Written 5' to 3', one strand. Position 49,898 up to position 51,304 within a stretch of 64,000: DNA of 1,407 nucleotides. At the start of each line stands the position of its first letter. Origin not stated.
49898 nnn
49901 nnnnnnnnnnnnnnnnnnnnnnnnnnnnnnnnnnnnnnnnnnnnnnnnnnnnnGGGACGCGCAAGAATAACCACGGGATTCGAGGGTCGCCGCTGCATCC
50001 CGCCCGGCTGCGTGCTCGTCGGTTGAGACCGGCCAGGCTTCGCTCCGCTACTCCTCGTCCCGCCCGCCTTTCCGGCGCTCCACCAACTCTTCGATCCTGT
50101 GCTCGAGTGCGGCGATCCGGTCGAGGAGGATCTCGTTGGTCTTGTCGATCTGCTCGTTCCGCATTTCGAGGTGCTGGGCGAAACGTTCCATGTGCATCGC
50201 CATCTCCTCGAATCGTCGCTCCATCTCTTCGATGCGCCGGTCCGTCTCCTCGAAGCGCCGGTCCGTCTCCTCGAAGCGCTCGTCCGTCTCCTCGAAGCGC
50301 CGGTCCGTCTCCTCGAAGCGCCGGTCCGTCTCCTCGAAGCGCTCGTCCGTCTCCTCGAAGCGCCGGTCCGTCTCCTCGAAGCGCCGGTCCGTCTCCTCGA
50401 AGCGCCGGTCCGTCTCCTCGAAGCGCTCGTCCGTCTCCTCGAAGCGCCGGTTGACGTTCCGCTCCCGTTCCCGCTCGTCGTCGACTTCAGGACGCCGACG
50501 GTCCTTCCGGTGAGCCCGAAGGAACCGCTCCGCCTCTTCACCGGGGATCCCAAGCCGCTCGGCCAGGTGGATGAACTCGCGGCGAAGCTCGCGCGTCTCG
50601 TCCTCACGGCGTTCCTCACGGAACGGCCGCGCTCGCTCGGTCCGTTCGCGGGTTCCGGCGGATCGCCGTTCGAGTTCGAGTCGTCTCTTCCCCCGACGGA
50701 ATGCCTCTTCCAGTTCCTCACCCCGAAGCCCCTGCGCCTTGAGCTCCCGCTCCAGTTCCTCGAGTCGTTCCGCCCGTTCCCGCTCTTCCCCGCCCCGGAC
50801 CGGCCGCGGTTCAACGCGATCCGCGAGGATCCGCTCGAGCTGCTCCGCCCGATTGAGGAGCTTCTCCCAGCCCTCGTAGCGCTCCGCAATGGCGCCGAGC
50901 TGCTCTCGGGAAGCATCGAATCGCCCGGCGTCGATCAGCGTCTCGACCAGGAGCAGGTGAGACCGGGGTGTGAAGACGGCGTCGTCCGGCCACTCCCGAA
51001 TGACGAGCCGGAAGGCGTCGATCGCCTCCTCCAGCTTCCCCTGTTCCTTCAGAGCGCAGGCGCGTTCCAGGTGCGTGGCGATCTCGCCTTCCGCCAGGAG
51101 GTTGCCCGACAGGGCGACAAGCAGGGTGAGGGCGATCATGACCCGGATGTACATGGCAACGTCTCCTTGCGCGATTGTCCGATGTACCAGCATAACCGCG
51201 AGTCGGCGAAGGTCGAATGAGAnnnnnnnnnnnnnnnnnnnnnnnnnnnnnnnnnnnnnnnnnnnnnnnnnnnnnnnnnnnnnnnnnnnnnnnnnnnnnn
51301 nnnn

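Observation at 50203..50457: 21-bp in-frame tandem array encoding an (R/E)RFEETD heptad repeat in a secreted Arg/Glu-rich protein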

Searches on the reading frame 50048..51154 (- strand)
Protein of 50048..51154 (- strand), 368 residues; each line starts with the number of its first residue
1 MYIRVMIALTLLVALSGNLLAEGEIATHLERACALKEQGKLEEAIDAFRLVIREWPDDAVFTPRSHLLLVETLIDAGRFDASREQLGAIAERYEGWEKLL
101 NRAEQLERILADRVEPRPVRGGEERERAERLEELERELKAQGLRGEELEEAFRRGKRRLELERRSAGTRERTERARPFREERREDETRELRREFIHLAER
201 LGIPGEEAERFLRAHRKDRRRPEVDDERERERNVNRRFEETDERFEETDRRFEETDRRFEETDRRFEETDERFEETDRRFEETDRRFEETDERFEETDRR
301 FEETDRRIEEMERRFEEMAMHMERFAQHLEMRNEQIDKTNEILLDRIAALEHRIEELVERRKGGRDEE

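Call 6: search_protein_families(library=pfam, proteins=[window:50048-51154:-], max_evalue=1)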
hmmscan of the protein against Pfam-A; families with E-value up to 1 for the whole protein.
window:50048-51154:- (368 aa): 20 families
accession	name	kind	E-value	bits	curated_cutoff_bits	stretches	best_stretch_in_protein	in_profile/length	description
PF14559.12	TPR_19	-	1.7e-05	25.4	25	1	37-93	3-55/68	Tetratricopeptide repeat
PF13432.12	TPR_16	-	0.0001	23.1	32.7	1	32-59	4-65/65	Tetratricopeptide repeat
PF13174.12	TPR_6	-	0.0012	19.8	26.3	1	30-57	5-32/33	Tetratricopeptide repeat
PF00515.34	TPR_1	-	0.0012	19.1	27.8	1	27-58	3-34/34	Tetratricopeptide repeat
PF02601.20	Exonuc_VII_L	-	0.0016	18.4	35.9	1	227-340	153-270/315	Exonuclease VII, large subunit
PF07889.17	DUF1664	-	0.0026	18.2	34.6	1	233-313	45-122/124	Protein of unknown function (DUF1664)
PF07719.23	TPR_2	-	0.0037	17.7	27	1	27-52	3-28/34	Tetratricopeptide repeat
PF22470.1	Histone_HNS_N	-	0.0042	17.4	24.5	1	97-151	24-78/79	H-NS histone-like proteins, N-terminal domain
PF13181.12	TPR_8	-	0.01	16.4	25.7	1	29-53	5-29/34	Tetratricopeptide repeat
PF00015.26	MCPsignal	-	0.016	15.5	34.6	1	258-338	87-167/172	Methyl-accepting chemotaxis protein (MCP) signalling domain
PF09325.15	Vps5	-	0.019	15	27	1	268-361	7-101/236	Vps5 C terminal like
PF08651.15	DASH_Duo1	-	0.029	14.6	25.4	0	308-342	16-50/74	DASH complex subunit Duo1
PF10241.14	KxDL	-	0.036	14.8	27.2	0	257-317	23-80/86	Uncharacterized conserved protein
PF06009.19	Laminin_II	-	0.056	13.9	33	1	261-333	14-86/138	Laminin Domain II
PF07721.20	TPR_4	-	0.14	13.3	27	1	63-86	1-24/26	Tetratricopeptide repeat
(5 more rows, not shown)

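Call 7: search_protein_families(library=ncbifam, proteins=[window:50048-51154:-], max_evalue=1)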
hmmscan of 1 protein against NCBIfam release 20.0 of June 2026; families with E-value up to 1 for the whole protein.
window:50048-51154:- (368 aa): 9 families
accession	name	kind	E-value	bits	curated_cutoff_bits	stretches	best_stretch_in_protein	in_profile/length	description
TIGR02168.1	SMC_prok_B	equivalog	3.6e-05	21.7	567.35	1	126-355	669-892/1181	chromosome segregation protein SMC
TIGR02169.1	SMC_prok_A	equivalog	0.0009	17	729.4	1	111-357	194-447/1165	chromosome segregation protein SMC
NF041034.1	Rad50_Sulf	equivalog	0.0021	16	1000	1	129-357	454-675/872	DNA double-strand break repair ATPase Rad50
NF033930.1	pneumo_PspA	exception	0.016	14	850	1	228-358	92-226/659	pneumococcal surface protein A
TIGR02795.1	tol_pal_ybgF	equivalog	0.031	14.9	90.1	1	34-94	11-70/119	tol-pal system protein YbgF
TIGR04523.1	Mplasa_alph_rch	subfamily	0.067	11.1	270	1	234-357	396-573/745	helix-rich protein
NF033920.0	C39_PA2778_fam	equivalog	0.14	11.5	150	1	14-94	145-221/255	PA2778 family cysteine peptidase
NF003034.1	PRK03918.1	equivalog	0.22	9.4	700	1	93-355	472-731/878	DNA double-strand break repair ATPase Rad50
NF041035.1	Rad50_Halo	equivalog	0.61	8.3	1000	1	215-343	321-449/883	DNA double-strand break repair ATPase Rad50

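Call 8: find_homologous_proteins(query=window:50048-51154:-, max_evalue=0.001)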
Query window:50048-51154:- (368 aa): 114 proteins with E <= 0.001 among 8000 candidates.
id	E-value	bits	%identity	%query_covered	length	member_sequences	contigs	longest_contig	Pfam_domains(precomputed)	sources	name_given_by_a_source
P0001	2.5e-59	219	36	17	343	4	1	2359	PF14559.13,PF23067.1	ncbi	-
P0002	1.4e-38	151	51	49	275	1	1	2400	PF14559.13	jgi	-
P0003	3.3e-26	110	56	27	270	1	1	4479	-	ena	-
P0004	8.4e-25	106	46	33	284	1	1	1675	PF26618.1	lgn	-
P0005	9.6e-21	92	55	25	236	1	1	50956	-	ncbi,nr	ncbi:MAG: DUF3782 domain-containing protein [Candidatus Contendobacter sp.]|nr:DUF3782 domain-contai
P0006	1.3e-20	92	51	33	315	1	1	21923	PF07788.18,PF05622.18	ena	-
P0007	3.8e-20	90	43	27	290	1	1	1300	PF26618.1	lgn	-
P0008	6.7e-19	86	57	23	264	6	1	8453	-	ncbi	-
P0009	6.8e-19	86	44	30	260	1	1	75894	PF00261.26,PF26618.1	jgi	jgi:uncharacterized protein YukE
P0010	1.3e-18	85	56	23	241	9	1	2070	-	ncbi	-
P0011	2.6e-17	81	55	21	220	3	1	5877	-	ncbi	ncbi:MAG: hypothetical protein H7842_11415 [Gammaproteobacteria bacterium SHHR-1]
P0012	3.0e-17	81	47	23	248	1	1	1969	-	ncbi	-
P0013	4.4e-16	77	41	35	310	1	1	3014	PF02601.21,PF09763.16,PF23991.2,PF19220.7,PF07889.18,PF00261.26,PF27742.1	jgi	jgi:archaellum component FlaC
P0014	5.6e-16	77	54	23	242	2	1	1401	PF26618.1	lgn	-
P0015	2.1e-15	75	51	25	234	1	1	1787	-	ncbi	-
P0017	3.3e-15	74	46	25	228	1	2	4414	PF12644.13,PF26618.1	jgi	jgi:hypothetical protein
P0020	3.3e-14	71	47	24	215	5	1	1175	PF12644.13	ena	-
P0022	1.3e-13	69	45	26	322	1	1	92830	PF07788.18,PF12644.13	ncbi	-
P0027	3.4e-12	64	41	28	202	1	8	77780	PF12644.13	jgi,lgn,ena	-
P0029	5.9e-12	63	48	20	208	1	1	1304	PF12644.13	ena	-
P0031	3.1e-11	61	51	22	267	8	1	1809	PF10046.15,PF04108.18,PF07889.18,PF06419.18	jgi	-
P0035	1.1e-10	59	48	20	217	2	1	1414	PF12644.13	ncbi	-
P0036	1.1e-10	59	44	20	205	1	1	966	PF12644.13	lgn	-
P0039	1.7e-10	59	56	18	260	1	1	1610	PF12644.13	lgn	-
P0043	5.7e-10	57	44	25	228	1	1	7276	PF12644.13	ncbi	-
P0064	7.6e-7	47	28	58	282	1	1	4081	-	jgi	jgi:DNA repair exonuclease SbcCD ATPase subunit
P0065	9.6e-7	46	47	21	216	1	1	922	PF12644.13,PF20667.4,PF26618.1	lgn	-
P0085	1.1e-5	43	35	22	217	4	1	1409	PF12644.13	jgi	jgi:hypothetical protein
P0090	1.8e-5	42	51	19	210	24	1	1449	-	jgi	-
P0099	5.6e-5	40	34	25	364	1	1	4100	PF07788.18,PF12644.13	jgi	jgi:hypothetical protein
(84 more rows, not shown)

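Call 10: search_protein_families(library=pfam, proteins=[P0001, P0064, P0005, P0004, P0006, P0003], max_evalue=0.01)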
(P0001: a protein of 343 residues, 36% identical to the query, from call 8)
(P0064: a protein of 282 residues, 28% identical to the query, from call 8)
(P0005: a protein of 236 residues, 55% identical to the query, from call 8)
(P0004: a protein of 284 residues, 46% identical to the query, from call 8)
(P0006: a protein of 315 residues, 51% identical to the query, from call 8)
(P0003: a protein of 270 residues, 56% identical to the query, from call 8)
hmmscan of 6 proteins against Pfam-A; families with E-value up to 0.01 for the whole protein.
P0001 (343 aa): 9 families
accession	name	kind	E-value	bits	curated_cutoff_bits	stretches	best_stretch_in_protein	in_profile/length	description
PF14559.12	TPR_19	-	8.2e-07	29.7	25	1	35-95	1-57/68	Tetratricopeptide repeat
PF23067.1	MG280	-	1.3e-05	25.3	27.4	1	77-152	77-152/259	Uncharacterised protein MG280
PF13174.12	TPR_6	-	0.00016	22.5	26.3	0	29-57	4-32/33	Tetratricopeptide repeat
PF13432.12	TPR_16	-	0.00093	20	32.7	0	28-59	34-65/65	Tetratricopeptide repeat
PF13428.12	TPR_14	-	0.0018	19.2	23.5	0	29-59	5-35/44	Tetratricopeptide repeat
PF07719.23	TPR_2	-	0.0023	18.4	27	0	28-52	4-28/34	Tetratricopeptide repeat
PF00515.34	TPR_1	-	0.0029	17.8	27.8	0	28-58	4-34/34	Tetratricopeptide repeat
PF13181.12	TPR_8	-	0.0054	17.2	25.7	0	28-53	4-29/34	Tetratricopeptide repeat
PF22905.2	Hydro_N_hd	-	0.0076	16.6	27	1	146-243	35-135/195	Hydrolase N-terminal helical domain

P0064 (282 aa): 1 family
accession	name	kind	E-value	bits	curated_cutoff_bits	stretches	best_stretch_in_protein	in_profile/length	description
PF13174.12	TPR_6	-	0.0017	19.3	26.3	0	31-57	6-32/33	Tetratricopeptide repeat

P0005 (236 aa): 14 families
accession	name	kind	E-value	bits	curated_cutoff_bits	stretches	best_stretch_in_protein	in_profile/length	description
PF12644.12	DUF3782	-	4.4e-05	24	24.4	1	69-128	3-63/78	Protein of unknown function (DUF3782)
PF20667.3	Sec10_N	-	8.1e-05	23.2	27.4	1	32-105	6-80/118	Exocyst complex component Sec10, N-terminal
PF06008.19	Laminin_I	-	0.00038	20.7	34.6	1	9-102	10-103/259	Laminin Domain I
PF05557.18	MAD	-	0.00046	19.2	30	1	15-97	101-179/661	Mitotic checkpoint protein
PF00015.26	MCPsignal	-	0.00061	20.1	34.6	1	7-96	75-164/172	Methyl-accepting chemotaxis protein (MCP) signalling domain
PF13863.11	DUF4200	-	0.0007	20.4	29.7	1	14-103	6-95/119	Domain of unknown function (DUF4200)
PF01496.24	V_ATPase_I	-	0.0021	16.5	30.7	1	25-109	16-104/815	V-type ATPase 116kDa subunit family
PF07788.17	PDDEXK_10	-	0.0027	18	21.2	1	143-179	3-37/74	PD-(D/E)XK nuclease superfamily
PF03938.19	OmpH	-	0.0034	18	32.4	1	8-92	9-87/141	Outer membrane protein (OmpH-like)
PF08378.17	NERD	-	0.0038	18.2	22.1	0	131-162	24-56/111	Nuclease-related domain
PF00261.25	Tropomyosin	-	0.0042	17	38.6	1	18-105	69-156/242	Tropomyosin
PF09325.15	Vps5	-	0.007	16.4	27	1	55-102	5-52/236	Vps5 C terminal like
PF07889.17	DUF1664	-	0.0074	16.8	34.6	0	6-78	50-119/124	Protein of unknown function (DUF1664)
PF06009.19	Laminin_II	-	0.0088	16.5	33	1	40-105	11-76/138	Laminin Domain II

P0004 (284 aa): 6 families
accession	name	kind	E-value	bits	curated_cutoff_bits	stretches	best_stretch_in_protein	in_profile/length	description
PF00261.25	Tropomyosin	-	9.3e-05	22.4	38.6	1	22-142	99-219/242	Tropomyosin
PF12644.12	DUF3782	-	0.0016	19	24.4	1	118-181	4-65/78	Protein of unknown function (DUF3782)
PF20667.3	Sec10_N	-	0.0018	18.8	27.4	0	93-152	20-79/118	Exocyst complex component Sec10, N-terminal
PF08378.17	NERD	-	0.0039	18.1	22.1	1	174-212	19-58/111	Nuclease-related domain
PF19220.6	Rod_CreS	-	0.0061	16.1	100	1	17-141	10-134/359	Crescentin, rod domain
PF18743.7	AHJR-like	-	0.0097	15.9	26.1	0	192-236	44-87/123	REase_AHJR-like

P0006 (315 aa): 11 families
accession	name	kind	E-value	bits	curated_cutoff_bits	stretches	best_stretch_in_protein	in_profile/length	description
PF07788.17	PDDEXK_10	-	8.6e-07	29.2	21.2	1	241-290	2-51/74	PD-(D/E)XK nuclease superfamily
PF05622.17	HOOK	-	5.9e-06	25.8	35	1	45-186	267-408/514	HOOK protein coiled-coil region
PF00261.25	Tropomyosin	-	3.8e-05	23.7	38.6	1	49-186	102-239/242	Tropomyosin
PF02601.20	Exonuc_VII_L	-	0.0008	19.4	35.9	1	50-173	147-267/315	Exonuclease VII, large subunit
PF02646.22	RmuC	-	0.0015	18.2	26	0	108-176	220-285/291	RmuC family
PF10241.14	KxDL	-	0.0021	18.8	27.2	0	119-182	21-81/86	Uncharacterized conserved protein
PF13851.11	GAS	-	0.0032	17.3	32.3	1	53-173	73-187/200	Growth-arrest specific micro-tubule binding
PF06008.19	Laminin_I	-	0.0034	17.6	34.6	0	75-163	22-110/259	Laminin Domain I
PF23991.1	DUF7310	-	0.0036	18.2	40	0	140-201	1-61/83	Coiled-coil region of unknown function (DUF7310)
PF19468.4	DUF6005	-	0.0085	15.6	25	0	63-163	220-318/327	Family of unknown function (DUF6005)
PF05010.19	TACC_C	-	0.0092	16.2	29.9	0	66-167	9-107/201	Transforming acidic coiled-coil-containing protein (TACC), C-terminal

P0003 (270 aa): 3 families
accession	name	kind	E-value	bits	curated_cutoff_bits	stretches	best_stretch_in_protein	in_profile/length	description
PF00261.25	Tropomyosin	-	7.2e-05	22.8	38.6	1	15-139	120-240/242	Tropomyosin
PF08378.17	NERD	-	0.00064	20.7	22.1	0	163-199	22-59/111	Nuclease-related domain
PF12644.12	DUF3782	-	0.0062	17.1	24.4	0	106-162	6-63/78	Protein of unknown function (DUF3782)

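Call 12: find_related_loci(query=A1, collection=genome_contigs, flank=10000)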
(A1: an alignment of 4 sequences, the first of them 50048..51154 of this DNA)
Query A1 (368 aa) in genome_contigs; peptide patterns used: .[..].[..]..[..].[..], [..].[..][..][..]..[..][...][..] (x = any residue, [..] = any of these).
385 stretches matched a pattern, but none encodes a relative of the query by tblastn (E <= 1e-3).

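Call 13: find_related_loci(query=A1, collection=metagenome_contigs, flank=10000)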
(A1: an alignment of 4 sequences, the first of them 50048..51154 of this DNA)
Query A1 (368 aa) in metagenome_contigs; peptide patterns used: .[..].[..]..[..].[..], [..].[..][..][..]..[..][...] (x = any residue, [..] = any of these).
600 stretches matched a pattern (row limit reached: there are more); 1 encode a relative of the query (tblastn E <= 1e-3); 1 distinct loci.
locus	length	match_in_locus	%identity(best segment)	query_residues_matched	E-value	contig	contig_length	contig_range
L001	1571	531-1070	56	1-180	2e-55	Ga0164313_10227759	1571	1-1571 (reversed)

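Call 15: find_encoding_contigs(protein=P0001, flank=10000)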
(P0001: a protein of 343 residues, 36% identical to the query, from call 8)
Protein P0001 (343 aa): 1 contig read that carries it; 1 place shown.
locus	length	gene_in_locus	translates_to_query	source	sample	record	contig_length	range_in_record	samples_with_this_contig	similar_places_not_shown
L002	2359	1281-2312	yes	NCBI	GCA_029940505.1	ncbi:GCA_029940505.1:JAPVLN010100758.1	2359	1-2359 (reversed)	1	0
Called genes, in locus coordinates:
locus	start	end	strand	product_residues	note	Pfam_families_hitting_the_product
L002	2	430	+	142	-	?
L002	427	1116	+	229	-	PF00072:Response_reg, PF00486:Trans_reg_C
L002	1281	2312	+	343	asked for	PF14559:TPR_19 (weak), PF23067:MG280 (faint)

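Call 16: find_encoding_contigs(protein=P0064, flank=10000)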
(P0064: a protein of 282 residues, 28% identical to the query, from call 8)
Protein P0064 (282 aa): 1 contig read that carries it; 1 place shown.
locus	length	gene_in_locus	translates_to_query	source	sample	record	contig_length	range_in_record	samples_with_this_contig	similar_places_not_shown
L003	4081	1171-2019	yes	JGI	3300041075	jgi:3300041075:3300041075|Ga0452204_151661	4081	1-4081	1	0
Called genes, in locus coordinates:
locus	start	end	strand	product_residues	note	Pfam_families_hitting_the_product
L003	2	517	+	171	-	PF00072:Response_reg, PF00486:Trans_reg_C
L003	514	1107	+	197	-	PF00485:PRK, PF01121:CoaE (faint), PF13238:AAA_18 (weak), PF13671:AAA_33 (weak)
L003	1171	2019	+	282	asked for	-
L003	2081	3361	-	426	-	PF16697:Yop-YscD_cpl (weak), PF00498:FHA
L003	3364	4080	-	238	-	?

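Call 26: search_solved_structures(query=A1, max_evalue=1)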
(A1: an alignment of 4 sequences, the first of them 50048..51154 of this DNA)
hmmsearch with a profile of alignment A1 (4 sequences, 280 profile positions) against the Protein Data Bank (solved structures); distinct sequences matched with E-value up to 1: 45.
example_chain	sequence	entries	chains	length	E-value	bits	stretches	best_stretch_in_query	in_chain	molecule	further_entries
5i9h_A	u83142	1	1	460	2.2e-08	37.1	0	35-91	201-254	pentatricopeptide repeat protein dPPR-U8G2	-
1w3b_A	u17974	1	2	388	1.3e-07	34.4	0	28-85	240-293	UDP-N-ACETYLGLUCOSAMINE--PEPTIDE N-ACETYLGLUCOSAMINYLTRANSFERASE 110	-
6eou_A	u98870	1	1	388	1.6e-07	34.2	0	30-85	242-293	UDP-N-acetylglucosamine--peptide N-acetylglucosaminyltransferase 110 kDa subunit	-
6een_A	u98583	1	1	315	1.2e-06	31.3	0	34-90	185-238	Designer Pentatricopeptide Protein dPPR10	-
7yeh_B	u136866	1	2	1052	2e-06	30.6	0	28-85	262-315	UDP-N-acetylglucosamine--peptide N-acetylglucosaminyltransferase 110 kDa subunit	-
7yea_A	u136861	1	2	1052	2e-06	30.6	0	28-85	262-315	UDP-N-acetylglucosamine--peptide N-acetylglucosaminyltransferase 110 kDa subunit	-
7ntf_A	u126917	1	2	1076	2.3e-06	30.4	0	28-85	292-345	Isoform 1 of UDP-N-acetylglucosamine--peptide N-acetylglucosaminyltransferase 110 kDa subu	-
5fzr_A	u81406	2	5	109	0.00022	23.9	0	24-56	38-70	DESIGNED TPR PROTEIN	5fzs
7yb9_A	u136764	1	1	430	0.00033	23.3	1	22-118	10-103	Aspartyl/asparaginyl beta-hydroxylase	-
7e6j_A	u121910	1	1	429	0.00033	23.3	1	22-118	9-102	Aspartyl/asparaginyl beta-hydroxylase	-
5jqy_A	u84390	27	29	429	0.00033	23.3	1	22-118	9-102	Aspartyl/asparaginyl beta-hydroxylase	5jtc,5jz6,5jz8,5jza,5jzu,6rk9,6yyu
6q9f_A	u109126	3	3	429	0.00033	23.3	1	22-118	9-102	Aspartyl/asparaginyl beta-hydroxylase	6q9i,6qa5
9fvx_A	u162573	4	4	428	0.00034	23.3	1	22-118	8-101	Aspartyl/asparaginyl beta-hydroxylase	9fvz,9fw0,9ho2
8re9_A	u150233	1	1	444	0.00034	23.3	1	22-118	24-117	Aspartyl/asparaginyl beta-hydroxylase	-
8re8_A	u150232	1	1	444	0.00034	23.3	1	22-118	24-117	Aspartyl/asparaginyl beta-hydroxylase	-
6g5s_A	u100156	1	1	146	0.00068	22.3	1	29-120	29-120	Cell division coordinator CpoB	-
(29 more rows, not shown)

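Call 38: predict_structure(alignment_id=A1)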
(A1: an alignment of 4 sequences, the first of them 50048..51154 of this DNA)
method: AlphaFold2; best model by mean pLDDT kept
length: 368 residues; sequences in the alignment: 4
mean_pLDDT: 83.0   pTM: 0.32
mean pLDDT of the five models: 83.0, 80.6, 80.3, 80.0, 79.7
residues with pLDDT >= 90: 165; 70-90: 134; 50-70: 50; < 50: 19
segments of 3 or more residues with pLDDT < 50: 116-122, 217-225
pLDDT, mean of each block of 10 residues (from residue 1): 66 53 81 93 95 89 93 93 92 85 89 59 64 86 82 83 70 57 73 85 84 58 51 81 89 92 94 95 96 97 97 97 96 96 96 93 67
secondary structure, 60 per line:
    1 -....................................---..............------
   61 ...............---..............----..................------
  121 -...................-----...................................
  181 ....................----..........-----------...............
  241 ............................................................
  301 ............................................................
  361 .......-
elements in order: H2-37 H41-54 H61-75 H79-92 H97-114 H122-140 H146-200 H205-214 H226-367
